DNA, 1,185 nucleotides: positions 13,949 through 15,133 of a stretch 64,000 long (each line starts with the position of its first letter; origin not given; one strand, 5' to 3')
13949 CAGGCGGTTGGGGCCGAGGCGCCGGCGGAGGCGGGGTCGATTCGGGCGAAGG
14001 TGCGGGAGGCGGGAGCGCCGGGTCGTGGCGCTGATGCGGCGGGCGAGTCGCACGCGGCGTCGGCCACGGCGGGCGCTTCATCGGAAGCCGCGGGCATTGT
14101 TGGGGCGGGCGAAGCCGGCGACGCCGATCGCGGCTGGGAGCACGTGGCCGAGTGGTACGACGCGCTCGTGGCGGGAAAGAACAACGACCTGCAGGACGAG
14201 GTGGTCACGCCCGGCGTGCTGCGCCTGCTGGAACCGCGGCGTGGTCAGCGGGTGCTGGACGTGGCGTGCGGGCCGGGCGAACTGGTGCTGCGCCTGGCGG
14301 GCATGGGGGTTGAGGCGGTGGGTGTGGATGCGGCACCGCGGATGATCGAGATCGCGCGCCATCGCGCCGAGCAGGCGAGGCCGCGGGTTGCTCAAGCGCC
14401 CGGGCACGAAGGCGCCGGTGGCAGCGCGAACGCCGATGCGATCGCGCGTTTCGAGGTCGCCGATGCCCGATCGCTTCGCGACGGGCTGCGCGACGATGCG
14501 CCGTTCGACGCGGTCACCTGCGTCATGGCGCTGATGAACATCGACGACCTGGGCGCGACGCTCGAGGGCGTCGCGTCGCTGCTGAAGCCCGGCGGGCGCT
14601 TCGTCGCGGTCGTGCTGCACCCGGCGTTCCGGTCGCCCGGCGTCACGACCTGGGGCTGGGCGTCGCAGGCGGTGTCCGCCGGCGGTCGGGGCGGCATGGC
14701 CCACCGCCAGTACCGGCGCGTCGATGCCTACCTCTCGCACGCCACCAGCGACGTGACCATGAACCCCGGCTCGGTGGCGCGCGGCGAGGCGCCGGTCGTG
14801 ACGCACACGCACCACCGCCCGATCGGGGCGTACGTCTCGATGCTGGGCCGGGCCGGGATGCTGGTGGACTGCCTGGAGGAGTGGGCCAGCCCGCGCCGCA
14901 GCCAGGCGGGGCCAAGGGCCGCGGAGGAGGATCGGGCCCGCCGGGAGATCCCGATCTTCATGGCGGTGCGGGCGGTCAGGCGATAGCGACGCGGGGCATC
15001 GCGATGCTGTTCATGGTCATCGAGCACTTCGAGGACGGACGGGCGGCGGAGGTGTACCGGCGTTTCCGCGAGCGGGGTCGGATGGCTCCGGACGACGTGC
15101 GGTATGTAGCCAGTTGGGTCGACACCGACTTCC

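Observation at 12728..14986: Triple fusion: RGG/GAR-like low-complexity region, RluA pseudouridine synthase and SAM methyltransferase in one ORF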

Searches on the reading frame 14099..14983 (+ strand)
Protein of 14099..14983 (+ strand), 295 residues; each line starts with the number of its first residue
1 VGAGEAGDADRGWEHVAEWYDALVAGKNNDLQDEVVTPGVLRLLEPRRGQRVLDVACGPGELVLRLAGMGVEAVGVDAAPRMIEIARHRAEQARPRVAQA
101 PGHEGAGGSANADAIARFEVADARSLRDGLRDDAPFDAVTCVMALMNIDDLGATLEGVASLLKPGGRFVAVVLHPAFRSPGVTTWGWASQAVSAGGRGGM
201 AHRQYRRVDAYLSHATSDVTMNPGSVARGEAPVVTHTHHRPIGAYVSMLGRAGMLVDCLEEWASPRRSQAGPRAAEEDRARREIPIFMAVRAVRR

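Call 10: search_solved_structures(query=window:14099-14983:+, max_evalue=0.01, show_alignments=2)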
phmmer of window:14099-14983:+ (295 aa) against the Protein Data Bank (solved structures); distinct sequences matched with E-value up to 0.01: 66 (the best 60 are shown).
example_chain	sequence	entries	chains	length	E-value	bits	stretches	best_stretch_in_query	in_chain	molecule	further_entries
3ccf_A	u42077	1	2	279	1.2e-10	44.2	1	40-89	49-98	Cyclopropane-fatty-acyl-phospholipid synthase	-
3e8s_A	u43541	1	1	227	2.2e-10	43.3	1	13-88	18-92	Putative SAM Dependent Methyltransferase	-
3bus_A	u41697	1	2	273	4e-10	42.5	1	15-171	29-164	Methyltransferase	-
1wzn_A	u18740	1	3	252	1.5e-08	37.3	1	16-97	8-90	SAM-dependent methyltransferase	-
3bkw_A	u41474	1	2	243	1.2e-07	34.3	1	113-291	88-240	S-adenosylmethionine dependent methyltransferase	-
1xxl_A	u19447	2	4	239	1.5e-07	34.1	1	41-176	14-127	YcgJ protein | ycgJ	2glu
5wp5_A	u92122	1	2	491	3.4e-06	29.6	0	44-91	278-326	Phosphomethylethanolamine N-methyltransferase 2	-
5wp4_A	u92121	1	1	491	3.7e-06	29.5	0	45-90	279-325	Phosphoethanolamine N-methyltransferase 1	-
7pd7_A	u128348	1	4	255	3.9e-06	29.4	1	50-94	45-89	Methyltransferase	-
1ve3_A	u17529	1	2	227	6.5e-06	28.7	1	35-96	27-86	hypothetical protein PH0226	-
5gm1_A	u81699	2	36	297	1.8e-05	27.3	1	32-169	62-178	O-methylransferase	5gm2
6uk5_A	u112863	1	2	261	1.8e-05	27.2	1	13-94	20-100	CalS10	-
7bgg_A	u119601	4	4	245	1.8e-05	27.2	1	49-100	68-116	heterocyclic toxin methyltransferase (Rv0560c) | 2-heptyl-1-hydroxyquinolin-4(1H)-one methyltransferase | Uncharacterized protein Rv0560c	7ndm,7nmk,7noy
9rfr_A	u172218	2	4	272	2.2e-05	27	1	48-93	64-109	Ubiquinone biosynthesis O-methyltransferase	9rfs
4nec_A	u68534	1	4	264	2.8e-05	26.6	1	51-92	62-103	Putative SAM-dependent methyltransferase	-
3d2l_A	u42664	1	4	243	5.5e-05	25.7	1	40-94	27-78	SAM-dependent methyltransferase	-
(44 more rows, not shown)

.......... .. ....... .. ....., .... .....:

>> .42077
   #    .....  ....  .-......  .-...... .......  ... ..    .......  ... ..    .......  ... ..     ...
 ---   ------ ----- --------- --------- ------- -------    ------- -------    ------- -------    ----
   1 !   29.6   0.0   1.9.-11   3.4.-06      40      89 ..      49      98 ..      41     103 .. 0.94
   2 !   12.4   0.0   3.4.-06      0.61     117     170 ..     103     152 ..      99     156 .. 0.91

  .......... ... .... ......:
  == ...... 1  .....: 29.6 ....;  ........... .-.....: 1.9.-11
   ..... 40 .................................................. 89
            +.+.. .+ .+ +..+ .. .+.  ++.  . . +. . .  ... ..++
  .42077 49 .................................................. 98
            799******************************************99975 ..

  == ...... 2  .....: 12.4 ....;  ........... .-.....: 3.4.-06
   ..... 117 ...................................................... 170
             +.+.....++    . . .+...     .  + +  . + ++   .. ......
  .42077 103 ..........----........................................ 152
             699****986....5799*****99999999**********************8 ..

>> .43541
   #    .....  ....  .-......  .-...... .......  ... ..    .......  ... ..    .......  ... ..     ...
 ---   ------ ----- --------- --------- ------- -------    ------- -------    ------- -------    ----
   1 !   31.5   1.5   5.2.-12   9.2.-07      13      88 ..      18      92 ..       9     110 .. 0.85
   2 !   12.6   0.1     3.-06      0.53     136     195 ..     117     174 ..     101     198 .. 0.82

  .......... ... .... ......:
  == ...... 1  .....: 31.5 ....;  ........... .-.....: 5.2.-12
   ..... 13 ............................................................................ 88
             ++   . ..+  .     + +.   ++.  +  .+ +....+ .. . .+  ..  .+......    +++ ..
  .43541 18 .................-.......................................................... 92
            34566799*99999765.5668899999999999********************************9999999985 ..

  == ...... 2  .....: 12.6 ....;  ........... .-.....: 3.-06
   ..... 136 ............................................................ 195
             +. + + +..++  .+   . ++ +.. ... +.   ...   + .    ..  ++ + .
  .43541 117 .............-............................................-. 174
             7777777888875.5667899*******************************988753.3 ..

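Call 23: find_homologous_proteins(query=window:14123-14983:+, max_evalue=0.00001)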
Query window:14123-14983:+ (287 aa): 1015 proteins with E <= 0.00001 among 8000 candidates; the best 120 are listed.
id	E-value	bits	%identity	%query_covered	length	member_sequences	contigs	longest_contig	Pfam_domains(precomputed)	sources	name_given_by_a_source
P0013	2.8e-87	311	63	89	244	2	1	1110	PF13847.13,PF13489.13,PF13649.13,PF08241.19,PF08242.19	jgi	jgi:SAM-dependent methyltransferase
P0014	5.0e-79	283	52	99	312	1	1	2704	PF13847.13,PF13489.13,PF13649.13,PF08241.19,PF08242.19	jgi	jgi:SAM-dependent methyltransferase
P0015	1.9e-77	278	51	100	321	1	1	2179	PF13847.13,PF13489.13,PF13649.13,PF08241.19,PF08242.19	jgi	jgi:SAM-dependent methyltransferase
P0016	6.3e-77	277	51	99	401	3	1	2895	PF13847.13,PF13489.13,PF13649.13,PF00849.28,PF01209.25,PF08241.19,PF08242.19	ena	-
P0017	9.9e-77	276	53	97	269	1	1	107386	PF13847.13,PF13489.13,PF13649.13,PF01209.25,PF08241.19,PF08242.19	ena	-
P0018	3.0e-76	274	50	99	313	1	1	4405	PF13847.13,PF13489.13,PF13649.13,PF01209.25,PF08241.19,PF08242.19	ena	-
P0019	3.2e-76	274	50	98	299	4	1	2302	PF13847.13,PF13489.13,PF13649.13,PF08241.19,PF08242.19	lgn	-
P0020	4.3e-76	274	53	98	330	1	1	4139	PF13847.13,PF13489.13,PF13649.13,PF08241.19,PF08242.19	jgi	jgi:SAM-dependent methyltransferase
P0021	9.0e-76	273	50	99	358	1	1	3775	PF13847.13,PF13489.13,PF13649.13,PF08241.19,PF08242.19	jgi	-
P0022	9.9e-76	273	51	98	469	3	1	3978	PF13847.13,PF13489.13,PF13649.13,PF00849.28,PF01209.25,PF08241.19,PF08242.19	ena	-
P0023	2.0e-75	272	53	98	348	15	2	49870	PF13847.13,PF13489.13,PF13649.13,PF08241.19,PF08242.19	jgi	-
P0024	2.9e-75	271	49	98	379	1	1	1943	PF13847.13,PF13489.13,PF13649.13,PF01209.25,PF08241.19,PF08242.19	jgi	jgi:2-polyprenyl-3-methyl-5-hydroxy-6-metoxy-1,4-benzoquinol methylase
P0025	3.6e-75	271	51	98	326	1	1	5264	PF13847.13,PF13489.13,PF13649.13,PF08241.19,PF08242.19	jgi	jgi:2-polyprenyl-3-methyl-5-hydroxy-6-metoxy-1,4-benzoquinol methylase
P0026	3.8e-75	271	49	99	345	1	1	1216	PF13847.13,PF13489.13,PF13649.13,PF01209.25,PF08241.19,PF08242.19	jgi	jgi:SAM-dependent methyltransferase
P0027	4.6e-75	270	52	98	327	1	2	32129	PF13847.13,PF13489.13,PF13649.13,PF08241.19,PF08242.19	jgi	jgi:SAM-dependent methyltransferase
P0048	3.1e-69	251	49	99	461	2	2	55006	PF13847.13,PF13489.13,PF13649.13,PF08241.19,PF08242.19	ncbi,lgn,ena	-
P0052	7.0e-69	250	53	100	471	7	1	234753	PF13847.13,PF13489.13,PF13649.13,PF01209.25,PF08241.19,PF08242.19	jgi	-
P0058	6.2e-67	244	45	98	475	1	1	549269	PF13847.13,PF13489.13,PF13649.13,PF01209.25,PF08241.19,PF08242.19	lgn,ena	-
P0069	9.9e-66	240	46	99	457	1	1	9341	PF13847.13,PF13489.13,PF02353.27,PF13649.13,PF01209.25,PF08241.19,PF08242.19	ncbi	ncbi:MAG: methyltransferase domain-containing protein [Planctomycetota bacterium]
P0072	2.8e-65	238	45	100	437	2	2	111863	PF13847.13,PF13489.13,PF02353.27,PF13649.13,PF01209.25,PF08241.19,PF08242.19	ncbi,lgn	-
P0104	4.9e-58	215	44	100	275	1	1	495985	PF13847.13,PF13489.13,PF13649.13,PF01209.25,PF08241.19,PF08242.19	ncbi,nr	ncbi:MAG: class I SAM-dependent methyltransferase [Planctomycetes bacterium]|nr:class I SAM-dependen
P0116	3.9e-57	212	44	98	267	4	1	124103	PF13847.13,PF13489.13,PF13649.13,PF01728.26,PF01209.25,PF08241.19,PF08242.19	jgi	jgi:ubiquinone/menaquinone biosynthesis C-methylase UbiE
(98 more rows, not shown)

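Call 32: find_encoding_contigs(protein=P0017, flank=5000, max_places=2)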
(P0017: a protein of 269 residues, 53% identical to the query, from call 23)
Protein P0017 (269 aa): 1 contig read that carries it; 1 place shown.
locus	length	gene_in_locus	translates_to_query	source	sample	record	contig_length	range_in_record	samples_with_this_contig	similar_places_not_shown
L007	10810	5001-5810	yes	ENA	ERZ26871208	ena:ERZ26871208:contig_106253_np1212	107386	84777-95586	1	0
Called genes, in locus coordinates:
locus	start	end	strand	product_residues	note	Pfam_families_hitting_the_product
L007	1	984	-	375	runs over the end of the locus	PF00437:T2SSE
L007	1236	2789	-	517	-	PF05157:MshEN, PF00437:T2SSE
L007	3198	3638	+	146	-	PF04127:DFP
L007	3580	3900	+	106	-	PF04127:DFP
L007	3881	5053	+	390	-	PF00849:PseudoU_synth_2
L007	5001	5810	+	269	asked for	PF01209:Ubie_methyltran (weak), PF13489:Methyltransf_23, PF13847:Methyltransf_31, PF08241:Methyltransf_11, PF08242:Methyltransf_12, PF13649:Methyltransf_25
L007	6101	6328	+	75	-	PF07690:MFS_1 (weak)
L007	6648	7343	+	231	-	PF07690:MFS_1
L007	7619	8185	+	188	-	-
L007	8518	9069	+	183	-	-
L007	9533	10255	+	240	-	PF04185:Phosphoesterase (weak)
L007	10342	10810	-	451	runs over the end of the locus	-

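Call 33: find_encoding_contigs(protein=P0104, flank=5000, max_places=2)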
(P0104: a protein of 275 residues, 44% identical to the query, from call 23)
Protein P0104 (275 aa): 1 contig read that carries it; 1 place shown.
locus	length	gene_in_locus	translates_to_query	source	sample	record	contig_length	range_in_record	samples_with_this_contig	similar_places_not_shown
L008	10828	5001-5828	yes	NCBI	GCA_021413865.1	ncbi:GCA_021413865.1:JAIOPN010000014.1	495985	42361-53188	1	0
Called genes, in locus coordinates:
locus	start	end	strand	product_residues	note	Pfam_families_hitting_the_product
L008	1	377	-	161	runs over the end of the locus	PF01878:EVE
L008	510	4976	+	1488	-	PF04892:VanZ-LLP1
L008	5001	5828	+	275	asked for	PF01209:Ubie_methyltran (weak), PF13489:Methyltransf_23, PF13649:Methyltransf_25, PF13847:Methyltransf_31, PF08241:Methyltransf_11, PF08242:Methyltransf_12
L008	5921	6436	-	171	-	PF00226:DnaJ, PF07743:HSCB_C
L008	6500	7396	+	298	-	PF08450:SGL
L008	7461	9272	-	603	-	PF02463:SMC_N, PF13476:AAA_23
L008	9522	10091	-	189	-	-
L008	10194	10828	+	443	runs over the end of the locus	PF00696:AA_kinase, PF13840:ACT_7, PF01842:ACT, PF22468:ACT_9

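Call 34: find_encoding_contigs(protein=P0116, flank=5000, max_places=2)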
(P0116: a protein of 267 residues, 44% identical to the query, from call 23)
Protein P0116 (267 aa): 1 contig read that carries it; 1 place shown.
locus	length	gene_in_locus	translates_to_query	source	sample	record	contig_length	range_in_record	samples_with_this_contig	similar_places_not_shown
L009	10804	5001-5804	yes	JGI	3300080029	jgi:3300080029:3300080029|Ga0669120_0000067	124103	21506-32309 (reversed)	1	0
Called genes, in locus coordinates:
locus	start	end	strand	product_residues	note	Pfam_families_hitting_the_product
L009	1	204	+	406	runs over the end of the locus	PF13243:SQHop_cyclase_C (faint)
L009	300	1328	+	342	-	PF05343:Peptidase_M42, PF04389:Peptidase_M28 (faint), PF02127:Peptidase_M18 (faint), PF01546:Peptidase_M20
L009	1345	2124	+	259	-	PF01261:AP_endonuc_2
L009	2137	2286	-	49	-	-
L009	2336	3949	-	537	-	-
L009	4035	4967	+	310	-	PF05170:AsmA, PF05359:DUF748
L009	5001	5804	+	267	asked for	PF01209:Ubie_methyltran, PF13489:Methyltransf_23, PF01728:FtsJ (faint), PF08241:Methyltransf_11, PF08242:Methyltransf_12, PF13649:Methyltransf_25, PF13847:Methyltransf_31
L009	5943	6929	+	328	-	PF12122:Rhomboid_N, PF01694:Rhomboid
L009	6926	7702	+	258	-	-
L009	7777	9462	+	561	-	PF05681:Fumerase, PF05683:Fumerase_C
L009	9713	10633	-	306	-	PF00781:DAGK_cat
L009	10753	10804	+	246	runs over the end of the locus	PF01261:AP_endonuc_2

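Call 37: predict_structure(alignment_id=A3)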
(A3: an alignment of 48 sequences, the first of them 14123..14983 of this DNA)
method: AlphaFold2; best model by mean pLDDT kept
length: 287 residues; sequences in the alignment: 48
mean_pLDDT: 88.5   pTM: 0.87
mean pLDDT of the five models: 88.5, 88.0, 87.9, 87.4, 86.3
residues with pLDDT >= 90: 180; 70-90: 73; 50-70: 32; < 50: 2
segments of 3 or more residues with pLDDT < 50: none
pLDDT, mean of each block of 10 residues (from residue 1): 77 83 94 98 97 95 96 96 84 60 71 94 90 96 96 98 90 83 61 78 84 89 91 95 98 94 92 92 98
secondary structure, 60 per line:
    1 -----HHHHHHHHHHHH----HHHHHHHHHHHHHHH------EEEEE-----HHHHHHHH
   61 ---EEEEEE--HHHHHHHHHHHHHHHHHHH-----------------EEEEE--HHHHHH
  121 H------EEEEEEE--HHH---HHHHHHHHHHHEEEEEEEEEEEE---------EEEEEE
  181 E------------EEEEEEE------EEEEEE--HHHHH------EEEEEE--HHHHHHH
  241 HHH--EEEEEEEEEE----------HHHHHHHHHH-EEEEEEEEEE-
elements in order: H6-17 H22-36 E43-47 H53-60 E64-69 H72-90 E108-112 H115-121 E128-134 H143-153 E154-165 E175-181 E194-200 E207-212 H215-219 E226-231 H234-243 E246-255 H266-275 E277-286

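Call 41: fold_search(model_id=the predicted structure, library=pdb)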
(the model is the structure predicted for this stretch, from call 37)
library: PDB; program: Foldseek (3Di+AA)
matches with E <= 10: 1926; with E <= 0.001: 1544
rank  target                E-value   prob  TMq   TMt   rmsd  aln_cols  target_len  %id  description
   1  3bkw_A                1.1e-16  1.00  0.59  0.76   5.4       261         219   24  Crystal structure of S-adenosylmethionine dependent methyltransferase (NP_104914.1) from Mesorhizobium loti at 1.60 A  (released 2007-12-18)
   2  3d2l_C                1.7e-16  1.00  0.57  0.66   9.4       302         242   20  Crystal structure of SAM-dependent methyltransferase (ZP_00538691.1) from EXIGUOBACTERIUM SP. 255-15 at 1.90 A resolut (released 2008-05-20)
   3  3bkw_B                2.2e-16  1.00  0.59  0.76   5.4       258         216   24  Crystal structure of S-adenosylmethionine dependent methyltransferase (NP_104914.1) from Mesorhizobium loti at 1.60 A  (released 2007-12-18)
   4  3d2l_A                2.3e-16  1.00  0.56  0.67   9.3       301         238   22  Crystal structure of SAM-dependent methyltransferase (ZP_00538691.1) from EXIGUOBACTERIUM SP. 255-15 at 1.90 A resolut (released 2008-05-20)
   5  3e8s                  2.8e-16  1.00  0.61  0.78   7.7       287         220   21  Crystal structure of Putative SAM Dependent Methyltransferase in Complex with SAH (NP_744700.1) from PSEUDOMONAS PUTIDA  (released 2008-09-02)
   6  2azt_B                2.0e-15  1.00  0.56  0.58   9.9       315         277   17  Crystal structure of H176N mutant of human Glycine N-Methyltransferase (released 2006-09-26)
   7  3g5l_B                3.9e-15  1.00  0.57  0.74   5.5       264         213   19  Crystal structure of putative S-adenosylmethionine dependent methyltransferase from Listeria monocytogenes (released 2009-02-17)
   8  2idj_D                5.3e-15  1.00  0.52  0.52  11.1       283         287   18  Crystal Structure of Rat Glycine N-Methyltransferase Apoprotein, Monoclinic Form (released 2006-12-19)
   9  9icz_A                6.5e-15  1.00  0.55  0.58   9.8       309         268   20  C-Methyltransferase SeMT from Saccharopolyspora erythraea (released 2025-12-10)
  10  2azt_A                6.5e-15  1.00  0.50  0.52  11.9       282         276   18  Crystal structure of H176N mutant of human Glycine N-Methyltransferase (released 2006-09-26)
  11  9icz_B                1.0e-14  1.00  0.55  0.59  10.0       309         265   20  C-Methyltransferase SeMT from Saccharopolyspora erythraea (released 2025-12-10)
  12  9gdj_A                1.1e-14  1.00  0.52  0.55  11.2       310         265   20  C-Methyltransferase SgMT from Streptomyces griseoviridis (released 2025-02-19)
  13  2idj_B                1.7e-14  1.00  0.53  0.53   9.4       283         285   18  Crystal Structure of Rat Glycine N-Methyltransferase Apoprotein, Monoclinic Form (released 2006-12-19)
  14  3ths_A                1.7e-14  1.00  0.56  0.57   9.6       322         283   17  Crystal structure of rat native liver Glycine N-methyltransferase complexed with 5-methyltetrahydrofolate pentaglutama (released 2011-11-16)
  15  1r8y_E                1.9e-14  1.00  0.53  0.53   9.9       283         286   18  Crystal Structure of Mouse Glycine N-Methyltransferase (Monoclinic Form) (released 2004-09-21)
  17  3g5l_A                2.5e-14  1.00  0.57  0.71   5.9       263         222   18  Crystal structure of putative S-adenosylmethionine dependent methyltransferase from Listeria monocytogenes (released 2009-02-17)
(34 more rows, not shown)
